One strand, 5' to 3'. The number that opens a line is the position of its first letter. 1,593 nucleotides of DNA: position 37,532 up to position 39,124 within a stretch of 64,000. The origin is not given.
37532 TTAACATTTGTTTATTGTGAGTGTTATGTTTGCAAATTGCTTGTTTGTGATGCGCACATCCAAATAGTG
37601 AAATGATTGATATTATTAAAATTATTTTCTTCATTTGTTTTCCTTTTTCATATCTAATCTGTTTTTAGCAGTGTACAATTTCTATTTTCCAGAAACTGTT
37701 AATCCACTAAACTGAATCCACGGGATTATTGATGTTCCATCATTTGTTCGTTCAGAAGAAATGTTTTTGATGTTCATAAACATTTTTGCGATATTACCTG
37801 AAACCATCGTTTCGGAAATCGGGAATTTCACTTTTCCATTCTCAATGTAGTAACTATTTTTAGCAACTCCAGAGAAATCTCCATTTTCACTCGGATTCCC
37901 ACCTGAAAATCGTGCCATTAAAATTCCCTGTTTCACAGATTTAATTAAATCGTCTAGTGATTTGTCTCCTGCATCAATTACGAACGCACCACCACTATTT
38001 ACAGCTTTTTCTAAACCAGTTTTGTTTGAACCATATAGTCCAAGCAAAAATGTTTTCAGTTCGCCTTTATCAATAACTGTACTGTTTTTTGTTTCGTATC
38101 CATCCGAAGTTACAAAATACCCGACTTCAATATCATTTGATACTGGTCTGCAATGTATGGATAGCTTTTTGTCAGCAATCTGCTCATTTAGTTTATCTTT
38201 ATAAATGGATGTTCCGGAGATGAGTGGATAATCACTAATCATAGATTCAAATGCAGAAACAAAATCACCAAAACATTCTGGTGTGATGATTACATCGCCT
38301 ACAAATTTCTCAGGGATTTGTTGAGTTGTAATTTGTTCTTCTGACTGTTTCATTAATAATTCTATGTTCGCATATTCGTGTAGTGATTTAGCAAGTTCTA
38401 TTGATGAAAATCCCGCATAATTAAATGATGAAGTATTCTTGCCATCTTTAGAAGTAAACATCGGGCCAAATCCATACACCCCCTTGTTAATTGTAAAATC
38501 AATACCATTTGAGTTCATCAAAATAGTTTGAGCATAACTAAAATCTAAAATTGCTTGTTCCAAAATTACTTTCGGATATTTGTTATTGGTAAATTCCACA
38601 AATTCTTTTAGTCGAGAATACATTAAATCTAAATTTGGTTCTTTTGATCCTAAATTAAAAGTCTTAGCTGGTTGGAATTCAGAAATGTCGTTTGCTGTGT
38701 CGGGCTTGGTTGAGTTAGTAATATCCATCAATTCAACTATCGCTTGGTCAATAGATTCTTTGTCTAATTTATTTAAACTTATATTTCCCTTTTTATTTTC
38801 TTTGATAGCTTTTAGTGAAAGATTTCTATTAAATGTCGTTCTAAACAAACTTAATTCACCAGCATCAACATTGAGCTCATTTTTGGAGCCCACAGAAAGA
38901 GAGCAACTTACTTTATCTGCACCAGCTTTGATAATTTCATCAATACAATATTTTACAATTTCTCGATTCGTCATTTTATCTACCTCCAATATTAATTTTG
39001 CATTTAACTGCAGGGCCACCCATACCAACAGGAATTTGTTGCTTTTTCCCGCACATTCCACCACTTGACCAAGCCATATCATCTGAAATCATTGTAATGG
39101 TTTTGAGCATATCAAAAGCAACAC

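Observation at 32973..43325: Six-gene peptidase array: two tandem TldD/PmbA pairs followed by exported M16 and M1 enzymes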

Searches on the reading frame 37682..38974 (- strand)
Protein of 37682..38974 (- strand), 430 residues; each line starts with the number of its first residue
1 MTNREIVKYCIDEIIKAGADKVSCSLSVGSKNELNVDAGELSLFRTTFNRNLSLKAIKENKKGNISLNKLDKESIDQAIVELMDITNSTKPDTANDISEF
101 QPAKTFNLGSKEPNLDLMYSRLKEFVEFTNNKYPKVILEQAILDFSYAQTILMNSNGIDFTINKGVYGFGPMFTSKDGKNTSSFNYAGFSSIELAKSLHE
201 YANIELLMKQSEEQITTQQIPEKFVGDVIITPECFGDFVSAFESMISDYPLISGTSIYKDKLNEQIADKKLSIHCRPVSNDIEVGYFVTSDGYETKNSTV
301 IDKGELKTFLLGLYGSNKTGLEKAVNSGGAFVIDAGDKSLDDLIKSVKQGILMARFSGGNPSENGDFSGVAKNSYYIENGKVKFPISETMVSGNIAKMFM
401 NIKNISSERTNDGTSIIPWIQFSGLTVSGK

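Call 4: search_protein_families(library=pfam, proteins=[window:37682-38974:-])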
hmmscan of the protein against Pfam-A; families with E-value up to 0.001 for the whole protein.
window:37682-38974:- (430 aa): 2 families
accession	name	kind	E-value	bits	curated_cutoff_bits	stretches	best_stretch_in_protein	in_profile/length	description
PF19289.4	PmbA_TldD_3rd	-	1.4e-47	162.2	22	1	227-429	5-220/220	PmbA/TldA metallopeptidase C-terminal domain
PF01523.21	PmbA_TldD_1st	-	0.00043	20.8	20.9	0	26-83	5-62/65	PmbA/TldA metallopeptidase domain 1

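Call 5: search_protein_families(library=ncbifam, proteins=[window:37682-38974:-])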
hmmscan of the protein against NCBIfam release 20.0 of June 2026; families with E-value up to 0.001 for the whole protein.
window:37682-38974:- (430 aa): 3 families
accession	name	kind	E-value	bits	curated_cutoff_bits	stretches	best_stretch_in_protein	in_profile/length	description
NF008268.0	PRK11040.1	equivalog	1.6e-24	86.4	438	1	51-407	61-423/446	metalloprotease PmbA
NF040952.1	Arch_mtprotase_TldD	equivalog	5.9e-20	71.4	635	1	30-408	23-411/443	zinc metalloprotease TldD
NF008006.0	PRK10735.1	equivalog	0.0003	19.4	513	1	335-398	370-435/481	metalloprotease TldD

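Call 28: search_solved_structures(query=window:37682-38974:-, max_evalue=0.001)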
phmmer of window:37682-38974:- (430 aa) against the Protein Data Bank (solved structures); distinct sequences matched with E-value up to 0.001: 6.
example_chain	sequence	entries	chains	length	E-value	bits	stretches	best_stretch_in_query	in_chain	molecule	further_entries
1vpb_A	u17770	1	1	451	2.6e-27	99.1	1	3-429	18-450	putative modulator of DNA gyrase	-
3qtd_A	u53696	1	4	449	7.1e-18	68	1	214-408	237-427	PmbA protein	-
3tv9_A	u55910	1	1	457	2.9e-16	62.7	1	208-408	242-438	Putative peptide maturation protein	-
6j6a_A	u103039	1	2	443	2.9e-16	62.7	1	32-430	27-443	Zinc-dependent protease, TldD/PmbA family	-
5nj5_B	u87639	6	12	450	6.8e-16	61.5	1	208-408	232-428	Metalloprotease PmbA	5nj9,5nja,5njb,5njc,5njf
1vl4_A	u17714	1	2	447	9.7e-15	57.7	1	32-430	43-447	pmbA-related protein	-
